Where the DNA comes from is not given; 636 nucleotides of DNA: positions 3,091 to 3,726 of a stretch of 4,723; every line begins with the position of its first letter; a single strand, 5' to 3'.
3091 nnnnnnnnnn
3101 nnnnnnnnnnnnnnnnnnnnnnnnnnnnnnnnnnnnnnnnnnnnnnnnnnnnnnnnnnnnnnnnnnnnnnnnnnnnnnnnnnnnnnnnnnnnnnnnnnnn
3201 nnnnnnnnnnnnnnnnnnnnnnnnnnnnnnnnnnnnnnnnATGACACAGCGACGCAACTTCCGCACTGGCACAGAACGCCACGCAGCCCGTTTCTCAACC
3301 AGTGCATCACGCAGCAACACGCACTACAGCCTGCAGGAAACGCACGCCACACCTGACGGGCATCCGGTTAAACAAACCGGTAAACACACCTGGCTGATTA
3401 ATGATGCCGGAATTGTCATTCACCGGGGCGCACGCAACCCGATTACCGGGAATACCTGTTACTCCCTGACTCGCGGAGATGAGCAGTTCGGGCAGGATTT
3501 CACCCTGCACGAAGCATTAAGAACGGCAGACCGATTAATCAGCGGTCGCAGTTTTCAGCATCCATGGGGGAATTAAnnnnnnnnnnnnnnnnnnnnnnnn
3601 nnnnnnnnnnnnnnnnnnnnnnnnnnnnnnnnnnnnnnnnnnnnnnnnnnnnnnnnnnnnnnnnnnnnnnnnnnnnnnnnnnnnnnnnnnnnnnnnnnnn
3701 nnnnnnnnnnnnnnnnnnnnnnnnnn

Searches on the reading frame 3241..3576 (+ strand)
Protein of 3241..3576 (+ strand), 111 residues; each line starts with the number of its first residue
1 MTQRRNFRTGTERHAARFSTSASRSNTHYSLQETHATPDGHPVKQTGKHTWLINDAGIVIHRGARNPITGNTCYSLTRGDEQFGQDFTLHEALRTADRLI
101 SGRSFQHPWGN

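Call 5: search_protein_families(library=pfam, proteins=[window:3241-3576:+], max_evalue=0.1)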
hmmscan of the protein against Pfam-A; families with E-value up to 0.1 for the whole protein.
window:3241-3576:+ (111 aa): 1 family
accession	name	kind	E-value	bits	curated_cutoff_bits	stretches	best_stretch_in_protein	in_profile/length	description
PF15958.10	DUF4761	-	2.2e-48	163.2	27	1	7-105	1-99/105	Domain of unknown function (DUF4761)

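Call 9: find_homologous_proteins(query=window:3241-3573:+)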
Query window:3241-3573:+ (111 aa): 98 proteins with E <= 0.001 among 101 candidates.
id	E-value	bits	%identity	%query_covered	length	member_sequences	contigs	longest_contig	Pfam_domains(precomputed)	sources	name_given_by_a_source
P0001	2.9e-65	235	97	97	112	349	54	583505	PF15958.10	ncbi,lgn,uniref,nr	ncbi:TPA: DUF4761 family protein [Escherichia coli]|uniref:DUF4761 family protein n=2 Tax=Escherichi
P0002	6.5e-64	231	96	97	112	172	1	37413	PF15958.10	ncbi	ncbi:TPA: DUF4761 family protein [Escherichia coli]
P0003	1.9e-53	197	81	97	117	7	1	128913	PF15958.10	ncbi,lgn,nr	ncbi:DUF4761 family protein [Escherichia coli]|nr:DUF4761 family protein [Escherichia coli]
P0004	5.2e-52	193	87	92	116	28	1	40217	PF15958.10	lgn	-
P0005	5.0e-50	186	78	95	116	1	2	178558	PF15958.10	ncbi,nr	ncbi:DUF4761 family protein [Escherichia coli]|nr:DUF4761 family protein [Escherichia coli] EFJ27215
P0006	7.1e-50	186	75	100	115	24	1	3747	PF15958.10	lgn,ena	-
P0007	2.4e-49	184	77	97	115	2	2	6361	PF15958.10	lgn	-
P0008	2.8e-48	181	72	100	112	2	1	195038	PF15958.10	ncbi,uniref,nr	ncbi:DUF4761 family protein [Escherichia albertii]|uniref:DUF4761 family protein n=1 Tax=Escherichia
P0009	3.8e-46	174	70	100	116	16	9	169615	PF15958.10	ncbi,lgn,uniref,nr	ncbi:TPA: DUF4761 family protein [Escherichia coli]|uniref:DUF4761 family protein n=1 Tax=Escherichi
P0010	4.7e-46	173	71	94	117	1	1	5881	PF15958.10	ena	-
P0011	1.5e-45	172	69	100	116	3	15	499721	PF15958.10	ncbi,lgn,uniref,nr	ncbi:TPA: DUF4761 family protein [Escherichia coli]|uniref:DUF4761 family protein n=1 Tax=Escherichi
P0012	1.7e-45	172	73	93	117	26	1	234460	PF15958.10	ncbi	ncbi:TPA: DUF4761 family protein [Escherichia coli]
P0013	1.8e-45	172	73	97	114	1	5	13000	PF15958.10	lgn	-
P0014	2.1e-45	171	74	97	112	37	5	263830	PF15958.10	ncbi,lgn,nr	ncbi:DUF4761 family protein [Escherichia coli]|nr:DUF4761 family protein [Escherichia coli] ELJ67819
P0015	4.3e-45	170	74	97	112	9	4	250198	PF15958.10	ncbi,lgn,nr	ncbi:DUF4761 family protein [Escherichia coli]|nr:DUF4761 family protein [Escherichia coli] EJJ83458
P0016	4.5e-45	170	74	97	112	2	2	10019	PF15958.10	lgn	-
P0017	4.9e-45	170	71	95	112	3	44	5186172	PF15958.10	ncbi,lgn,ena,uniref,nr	ncbi:TPA: DUF4761 family protein [Escherichia coli]|uniref:DUF4761 family protein n=1 Tax=Escherichi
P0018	6.9e-45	170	70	99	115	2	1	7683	PF15958.10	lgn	-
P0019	7.1e-45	170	72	95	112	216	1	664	PF15958.10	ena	-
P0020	9.3e-45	169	70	97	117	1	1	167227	PF15958.10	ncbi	-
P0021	9.6e-45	169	72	95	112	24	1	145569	PF15958.10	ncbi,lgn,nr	ncbi:TPA: DUF4761 family protein [Escherichia coli]|nr:DUF4761 family protein [Escherichia coli]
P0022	4.0e-44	167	73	96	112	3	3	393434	PF15958.10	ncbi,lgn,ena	ncbi:TPA: DUF4761 family protein [Escherichia coli]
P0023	4.6e-44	167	71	93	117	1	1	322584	PF15958.10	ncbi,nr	ncbi:TPA: DUF4761 family protein [Escherichia coli]|nr:DUF4761 family protein [Escherichia coli]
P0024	6.1e-44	167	68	100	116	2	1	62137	PF15958.10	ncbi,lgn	ncbi:TPA: DUF4761 family protein [Escherichia coli]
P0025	8.0e-44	166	71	95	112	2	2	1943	PF15958.10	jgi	jgi:hypothetical protein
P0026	1.0e-43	166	68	100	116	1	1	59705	PF15958.10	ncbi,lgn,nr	ncbi:TPA: DUF4761 family protein [Escherichia coli]|nr:DUF4761 family protein [Escherichia coli]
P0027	2.8e-43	165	70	95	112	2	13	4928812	PF15958.10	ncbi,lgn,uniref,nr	ncbi:TPA: DUF4761 family protein [Escherichia coli]|uniref:DUF4761 family protein n=1 Tax=Escherichi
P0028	3.4e-43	164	71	92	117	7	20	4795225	PF15958.10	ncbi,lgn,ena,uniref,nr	ncbi:DUF4761 family protein [Escherichia coli]|uniref:DUF4761 family protein n=1 Tax=Escherichia col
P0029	3.7e-43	164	70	95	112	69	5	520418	PF15958.10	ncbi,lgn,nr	ncbi:DUF4761 family protein [Escherichia coli]|nr:DUF4761 family protein [Escherichia coli] EFH27357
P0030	1.1e-42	163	70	95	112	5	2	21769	PF15958.10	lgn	-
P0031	1.7e-42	162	68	96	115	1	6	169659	PF15958.10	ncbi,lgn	ncbi:DUF4761 family protein [Escherichia coli]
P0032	2.3e-42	162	68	97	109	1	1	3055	PF15958.10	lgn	-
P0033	3.9e-42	161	70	95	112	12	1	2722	PF15958.10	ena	-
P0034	4.2e-42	161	69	95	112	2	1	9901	PF15958.10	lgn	-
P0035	1.0e-41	160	72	89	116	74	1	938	PF15958.10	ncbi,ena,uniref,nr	ncbi:hypothetical protein ECP030477712_5241 [Escherichia coli P0304777.12]|uniref:DUF4761 family pro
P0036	1.3e-41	159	69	94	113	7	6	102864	PF15958.10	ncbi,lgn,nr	ncbi:DUF4761 family protein [Salmonella enterica]|nr:DUF4761 family protein [Salmonella enterica sub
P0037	1.3e-41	159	67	95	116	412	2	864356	PF15958.10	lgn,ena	-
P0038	1.5e-41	159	67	97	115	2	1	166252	PF15958.10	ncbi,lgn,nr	ncbi:DUF4761 family protein [Escherichia coli]|nr:DUF4761 family protein [Escherichia coli]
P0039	1.9e-41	159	70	97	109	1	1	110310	PF15958.10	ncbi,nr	ncbi:DUF4761 family protein [Escherichia coli]|nr:DUF4761 family protein [Escherichia coli]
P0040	3.3e-41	158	68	95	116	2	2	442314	PF15958.10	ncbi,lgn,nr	ncbi:DUF4761 family protein [Salmonella enterica]|nr:DUF4761 family protein [Salmonella enterica] EK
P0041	3.8e-41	158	70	95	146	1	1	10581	PF15958.10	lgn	-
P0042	4.1e-41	158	67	95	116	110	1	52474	PF15958.10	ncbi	ncbi:DUF4761 family protein [Escherichia coli]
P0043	4.5e-41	157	69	95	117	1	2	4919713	PF15958.10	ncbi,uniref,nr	ncbi:DUF4761 family protein [Citrobacter sp. TSA-1]|uniref:DUF4761 family protein n=1 Tax=Citrobacte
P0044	9.8e-41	156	66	95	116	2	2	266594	PF15958.10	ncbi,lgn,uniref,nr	ncbi:DUF4761 family protein [Escherichia coli]|uniref:DUF4761 family protein n=1 Tax=Escherichia col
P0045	1.2e-40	156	68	95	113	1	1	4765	PF15958.10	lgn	-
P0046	1.2e-40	156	70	89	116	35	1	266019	PF15958.10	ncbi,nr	ncbi:DUF4761 family protein [Escherichia coli]|nr:DUF4761 family protein [Escherichia coli]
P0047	1.4e-40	156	67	95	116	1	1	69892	PF15958.10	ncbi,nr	ncbi:DUF4761 family protein [Escherichia coli]|nr:DUF4761 family protein [Escherichia coli]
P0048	1.6e-40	156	67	95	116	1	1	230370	PF15958.10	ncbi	-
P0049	2.4e-40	155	65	97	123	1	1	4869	PF15958.10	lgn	-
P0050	3.3e-40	155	67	95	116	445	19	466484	PF15958.10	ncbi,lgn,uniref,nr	ncbi:TPA: DUF4761 family protein [Escherichia coli]|uniref:DUF4761 family protein n=2 Tax=Escherichi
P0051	4.7e-40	154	65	95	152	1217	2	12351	PF15958.10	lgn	-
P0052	5.9e-40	154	70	89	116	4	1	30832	PF15958.10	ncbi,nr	ncbi:TPA: DUF4761 family protein [Escherichia coli]|nr:DUF4761 family protein [Escherichia coli]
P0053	7.9e-40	153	70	89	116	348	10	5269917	PF15958.10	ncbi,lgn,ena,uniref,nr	ncbi:DUF4761 family protein [Escherichia coli]|uniref:DUF4761 family protein n=1 Tax=Escherichia col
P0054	9.2e-40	153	71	89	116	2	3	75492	PF15958.10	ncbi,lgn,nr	ncbi:DUF4761 family protein [Escherichia coli]|nr:DUF4761 family protein [Escherichia coli]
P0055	1.6e-39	153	64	94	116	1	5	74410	PF15958.10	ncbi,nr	ncbi:DUF4761 family protein [Escherichia coli]|nr:DUF4761 family protein [Escherichia coli] MED00907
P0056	2.0e-39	152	69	89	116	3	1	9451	PF15958.10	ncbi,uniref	ncbi:DUF4761 family protein [Escherichia coli]|uniref:DUF4761 family protein n=1 Tax=Escherichia col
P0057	2.1e-39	152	65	99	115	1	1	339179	PF15958.10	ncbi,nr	ncbi:DUF4761 family protein [Escherichia coli]|nr:DUF4761 family protein [Escherichia coli]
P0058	2.4e-39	152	66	95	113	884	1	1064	PF15958.10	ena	-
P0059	3.5e-39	151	65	95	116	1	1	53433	PF15958.10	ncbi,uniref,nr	ncbi:DUF4761 family protein [Escherichia coli]|uniref:DUF4761 family protein n=1 Tax=Escherichia col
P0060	4.2e-39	151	68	89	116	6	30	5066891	PF15958.10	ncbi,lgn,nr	ncbi:Uncharacterised protein [Shigella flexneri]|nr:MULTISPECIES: DUF4761 family protein [Enterobact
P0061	1.8e-38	149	64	95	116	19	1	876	PF15958.10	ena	-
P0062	2.3e-38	149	65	95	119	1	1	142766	PF15958.10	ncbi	ncbi:DUF4761 family protein [Escherichia coli]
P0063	1.2e-37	146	67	89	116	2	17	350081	PF15958.10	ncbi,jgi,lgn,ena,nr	ncbi:DUF4761 family protein [Escherichia coli]|nr:DUF4761 family protein [Escherichia coli] MED01772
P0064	1.3e-37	146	66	95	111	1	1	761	PF15958.10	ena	-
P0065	1.4e-37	146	65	94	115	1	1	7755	PF15958.10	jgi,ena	-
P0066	1.9e-37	146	63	95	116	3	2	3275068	PF15958.10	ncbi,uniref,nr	ncbi:DUF4761 family protein [Shigella boydii]|uniref:DUF4761 family protein n=1 Tax=Shigella boydii 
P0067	2.0e-37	146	66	89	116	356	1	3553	PF15958.10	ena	-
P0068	5.2e-37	144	66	89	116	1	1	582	PF15958.10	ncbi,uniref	ncbi:DUF4761 family protein [Escherichia coli]|uniref:DUF4761 family protein n=1 Tax=Escherichia col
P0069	6.1e-37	144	74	79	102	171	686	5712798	PF15958.10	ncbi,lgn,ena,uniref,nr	ncbi:TPA: DUF4761 family protein [Escherichia coli]|uniref:DUF4761 domain-containing protein n=5 Tax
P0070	1.1e-36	143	69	95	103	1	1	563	PF15958.10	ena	-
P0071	1.5e-36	143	66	89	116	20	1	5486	PF15958.10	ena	-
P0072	2.0e-36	143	63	94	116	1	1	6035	PF15958.10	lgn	-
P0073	3.1e-36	142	76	77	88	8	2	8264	PF15958.10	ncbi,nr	ncbi:DUF4761 family protein, partial [Escherichia coli]|nr:DUF4761 family protein [Escherichia coli]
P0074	9.5e-35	137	62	95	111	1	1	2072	PF15958.10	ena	-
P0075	2.1e-34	136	66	89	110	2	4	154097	PF15958.10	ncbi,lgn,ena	ncbi:TPA: DUF4761 family protein [Escherichia coli]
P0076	4.2e-34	135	62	96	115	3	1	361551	PF15958.10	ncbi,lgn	ncbi:TPA: DUF4761 family protein [Escherichia coli]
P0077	4.7e-33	132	64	89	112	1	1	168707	PF15958.10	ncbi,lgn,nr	ncbi:DUF4761 family protein [Escherichia coli]|nr:DUF4761 family protein [Escherichia coli]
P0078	1.3e-32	130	60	97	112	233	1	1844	PF15958.10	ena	-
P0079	2.5e-32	129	100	53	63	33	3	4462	PF15958.10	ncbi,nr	ncbi:DUF4761 family protein, partial [Escherichia coli]|nr:DUF4761 family protein [Escherichia coli]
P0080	1.0e-31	127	58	96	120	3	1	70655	PF15958.10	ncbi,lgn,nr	ncbi:DUF4761 family protein [Escherichia coli]|nr:DUF4761 family protein [Escherichia coli]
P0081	7.6e-31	125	58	96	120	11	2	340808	PF15958.10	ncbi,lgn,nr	ncbi:hypothetical protein AML88_05075 [Escherichia coli]|nr:DUF4761 family protein [Escherichia coli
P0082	1.0e-30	124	63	87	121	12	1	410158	PF15958.10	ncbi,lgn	-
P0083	1.1e-30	124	63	87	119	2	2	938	PF15958.10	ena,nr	nr:DUF4761 family protein [Escherichia coli]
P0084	2.0e-30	123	58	94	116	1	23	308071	PF15958.10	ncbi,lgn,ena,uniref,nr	ncbi:DUF4761 family protein [Escherichia coli]|uniref:DUF4761 family protein n=1 Tax=Escherichia col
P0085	2.5e-30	123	59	95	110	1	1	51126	PF15958.10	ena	-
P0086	3.3e-28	116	56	95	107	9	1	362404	PF15958.10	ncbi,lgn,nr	ncbi:DUF4761 family protein [Escherichia coli]|nr:DUF4761 family protein [Escherichia coli]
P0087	5.7e-28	115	60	83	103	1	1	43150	PF15958.10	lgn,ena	-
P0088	6.9e-27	112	68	66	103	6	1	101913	PF15958.10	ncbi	ncbi:DUF4761 family protein [Escherichia coli]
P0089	1.5e-26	111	77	59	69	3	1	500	PF15958.10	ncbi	ncbi:TPA: DUF4761 family protein, partial [Escherichia coli]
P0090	1.4e-25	108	77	58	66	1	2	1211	PF15958.10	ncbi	ncbi:TPA: DUF4761 family protein, partial [Escherichia coli]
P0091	1.7e-24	104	56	94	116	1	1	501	PF15958.10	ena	-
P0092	9.4e-24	102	62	70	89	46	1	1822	PF15958.10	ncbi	ncbi:DUF4761 family protein, partial [Escherichia coli]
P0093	1.6e-23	101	68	61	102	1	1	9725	PF15958.10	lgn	-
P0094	4.2e-20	90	81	48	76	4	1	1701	PF15958.10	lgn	-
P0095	2.5e-19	87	75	50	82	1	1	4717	PF15958.10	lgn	-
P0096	2.8e-18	84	76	50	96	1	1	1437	PF15958.10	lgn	-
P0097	3.8e-17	80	75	48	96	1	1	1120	PF15958.10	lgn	-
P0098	1.5e-16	79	93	40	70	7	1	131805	PF15958.10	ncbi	ncbi:DUF4761 family protein, partial [Escherichia coli]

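Call 12: find_related_loci(query=A1, collection=genome_contigs, flank=4000)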
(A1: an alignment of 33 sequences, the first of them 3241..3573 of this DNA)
Query A1 (111 aa) in genome_contigs; peptide patterns used: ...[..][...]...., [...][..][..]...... (x = any residue, [..] = any of these).
74 stretches matched a pattern; 3 encode a relative of the query (tblastn E <= 1e-3); 3 distinct loci.
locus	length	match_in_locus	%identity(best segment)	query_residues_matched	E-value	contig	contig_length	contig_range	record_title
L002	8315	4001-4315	72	1-105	4e-50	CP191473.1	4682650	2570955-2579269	Salmonella enterica strain s1 chromosome, complete genome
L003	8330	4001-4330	67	1-105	5e-42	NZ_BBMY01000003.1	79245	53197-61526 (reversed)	Escherichia albertii NBRC 107761 = DSM 17582 strain NBRC 107761, whole genome shotgun sequence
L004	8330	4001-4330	65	1-105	5e-41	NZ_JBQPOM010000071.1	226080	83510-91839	Vagococcus sp. WN89Y soapdenovo_K_127_71, whole genome shotgun sequence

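Call 13: find_related_loci(query=A1, collection=viral_contigs, flank=4000)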
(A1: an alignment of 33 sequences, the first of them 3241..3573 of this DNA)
Query A1 (111 aa) in viral_contigs; peptide patterns used: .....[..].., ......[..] (x = any residue, [..] = any of these).
326 stretches matched a pattern; 277 encode a relative of the query (tblastn E <= 1e-3); the best 80 are kept; 80 distinct loci.
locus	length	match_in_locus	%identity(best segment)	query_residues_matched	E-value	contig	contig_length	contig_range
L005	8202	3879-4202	98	1-108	3e-69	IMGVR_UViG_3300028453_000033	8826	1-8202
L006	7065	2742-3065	98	1-108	3e-69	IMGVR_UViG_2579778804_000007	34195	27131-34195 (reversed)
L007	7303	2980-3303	97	1-108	7e-69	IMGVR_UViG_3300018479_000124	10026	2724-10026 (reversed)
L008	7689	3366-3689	94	4-111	6e-67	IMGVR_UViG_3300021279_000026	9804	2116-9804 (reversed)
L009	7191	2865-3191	82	2-111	3e-58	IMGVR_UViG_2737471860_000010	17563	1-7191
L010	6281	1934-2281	69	1-111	8e-52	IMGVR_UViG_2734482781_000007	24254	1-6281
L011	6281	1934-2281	69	1-111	1e-51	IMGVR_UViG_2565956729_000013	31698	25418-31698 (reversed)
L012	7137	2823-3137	73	7-111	8e-51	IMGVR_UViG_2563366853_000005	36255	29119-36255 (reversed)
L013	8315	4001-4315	73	1-105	2e-50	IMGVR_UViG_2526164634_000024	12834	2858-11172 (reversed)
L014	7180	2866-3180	73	1-105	2e-50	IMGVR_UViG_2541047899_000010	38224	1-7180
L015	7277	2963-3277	73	1-105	2e-50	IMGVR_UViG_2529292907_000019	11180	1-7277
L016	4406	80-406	74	1-107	3e-50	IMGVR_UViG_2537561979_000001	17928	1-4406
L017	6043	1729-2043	73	1-105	3e-50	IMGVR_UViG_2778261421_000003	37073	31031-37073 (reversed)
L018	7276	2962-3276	72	1-105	5e-50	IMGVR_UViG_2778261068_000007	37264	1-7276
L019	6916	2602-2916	72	1-105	4e-50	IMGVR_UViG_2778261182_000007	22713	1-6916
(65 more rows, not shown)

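Call 17: search_protein_families(library=phrogs, proteins=[window:3241-3576:+], max_evalue=0.01)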
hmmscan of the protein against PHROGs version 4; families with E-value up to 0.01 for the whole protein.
window:3241-3576:+ (111 aa): 2 families
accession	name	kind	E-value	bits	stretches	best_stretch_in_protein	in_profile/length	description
phrog_2492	-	unknown function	4.4e-36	123.8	1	25-107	1-82/83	-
phrog_8373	-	unknown function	0.0017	19.5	1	75-102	18-45/72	-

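Call 20: predict_structure(alignment_id=A1)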
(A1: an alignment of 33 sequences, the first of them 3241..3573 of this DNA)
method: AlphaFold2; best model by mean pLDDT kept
length: 111 residues; sequences in the alignment: 33
mean_pLDDT: 73.4   pTM: 0.60
mean pLDDT of the five models: 73.4, 72.6, 71.8, 71.4, 71.0
residues with pLDDT >= 90: 20; 70-90: 52; 50-70: 9; < 50: 30
segments of 3 or more residues with pLDDT < 50: 1-27, 109-111
pLDDT, mean of each block of 10 residues (from residue 1): 44 45 46 80 90 90 85 90 86 89 67 34
secondary structure, 60 per line:
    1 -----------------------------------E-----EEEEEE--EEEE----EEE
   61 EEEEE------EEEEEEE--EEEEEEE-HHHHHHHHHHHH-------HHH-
elements in order: E42-47 E50-53 E58-65 E72-78 E81-87 H89-100

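Call 29: search_dna_similar(query=window:3241-3573:+, collection=phages, mode=protein, max_rows=60, max_evalue=0.01)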
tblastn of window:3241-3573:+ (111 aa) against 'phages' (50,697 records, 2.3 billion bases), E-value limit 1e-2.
Records with a match: 18; places in all: 18; records where one place covers at least 80% of the query: 12.
Best place of each record, by identity: 60-80% 12; <60% 6.
By first word of the organism name: Escherichia 9; Salmonella 4; Xuanwuvirus 2; Enterobacter 2; Citrobacter 1.
By host as written in the record: Escherichia coli 3; - 2; Escherichia coli 520873 2; Escherichia coli K88 2; Enterobacter cloacae 2; Salmonella enterica subsp. salamae 241/01 II 2; Salmonella enterica subsp. salamae 200/01 II 2; Escherichia coli O25b:H4-ST131 1; and 2 more.
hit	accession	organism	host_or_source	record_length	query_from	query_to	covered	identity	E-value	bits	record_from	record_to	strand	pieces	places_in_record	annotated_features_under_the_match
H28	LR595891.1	Xuanwuvirus P884B11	-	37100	1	105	95%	68.2%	5e-43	154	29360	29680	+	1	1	hypothetical protein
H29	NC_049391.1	Xuanwuvirus P884B11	-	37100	1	105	95%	68.2%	5e-43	154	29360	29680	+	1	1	hypothetical protein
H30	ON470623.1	Escherichia phage vB_EcoM-705R2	Escherichia coli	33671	7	105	89%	71.7%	5e-43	154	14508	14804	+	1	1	hypothetical protein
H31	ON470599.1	Escherichia phage vB_EcoM-569R5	Escherichia coli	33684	7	105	89%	71.7%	5e-43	154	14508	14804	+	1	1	hypothetical protein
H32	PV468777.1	Escherichia phage Entero_P88_NC_026014(23)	Escherichia coli O25b:H4-ST131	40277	7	105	89%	71.7%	5e-43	154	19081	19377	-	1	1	DUF4761 family protein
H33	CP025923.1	Escherichia phage 520873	Escherichia coli 520873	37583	7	105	89%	70.7%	3e-42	152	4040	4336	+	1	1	record has no annotation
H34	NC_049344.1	Escherichia phage 520873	Escherichia coli 520873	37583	7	105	89%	70.7%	3e-42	152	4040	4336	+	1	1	DUF4761 family protein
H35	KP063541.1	Escherichia phage P88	Escherichia coli K88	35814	1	105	95%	66.4%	2e-43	155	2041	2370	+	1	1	hypothetical protein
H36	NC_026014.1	Escherichia phage P88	Escherichia coli K88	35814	1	105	95%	66.4%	2e-43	155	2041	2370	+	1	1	DUF4761 family protein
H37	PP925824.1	Escherichia phage Chuche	Escherichia coli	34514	1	105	95%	66.4%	3e-42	152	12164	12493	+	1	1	hypothetical protein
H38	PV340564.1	Escherichia phage PhiR44_2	Escherichia coli C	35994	1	105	95%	66.4%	2e-42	152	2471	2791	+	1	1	hypothetical protein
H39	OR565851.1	Citrobacter phage Shae_phiSM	Citrobacter rodentium DBS100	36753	7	105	89%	69.7%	9e-35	130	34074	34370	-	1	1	hypothetical protein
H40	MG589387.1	Enterobacter phage phiT5282H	Enterobacter cloacae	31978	45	99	50%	34.5%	1e-3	42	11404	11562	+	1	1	hypothetical protein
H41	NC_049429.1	Enterobacter phage phiT5282H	Enterobacter cloacae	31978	45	99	50%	34.5%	1e-3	42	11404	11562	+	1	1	DUF4761 family protein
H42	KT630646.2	Salmonella phage SEN5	Salmonella enterica subsp. salamae ...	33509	45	99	50%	34.5%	1e-3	42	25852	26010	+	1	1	hypothetical protein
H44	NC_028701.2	Salmonella phage SEN5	Salmonella enterica subsp. salamae ...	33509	45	99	50%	34.5%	1e-3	42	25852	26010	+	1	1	DUF4761 family protein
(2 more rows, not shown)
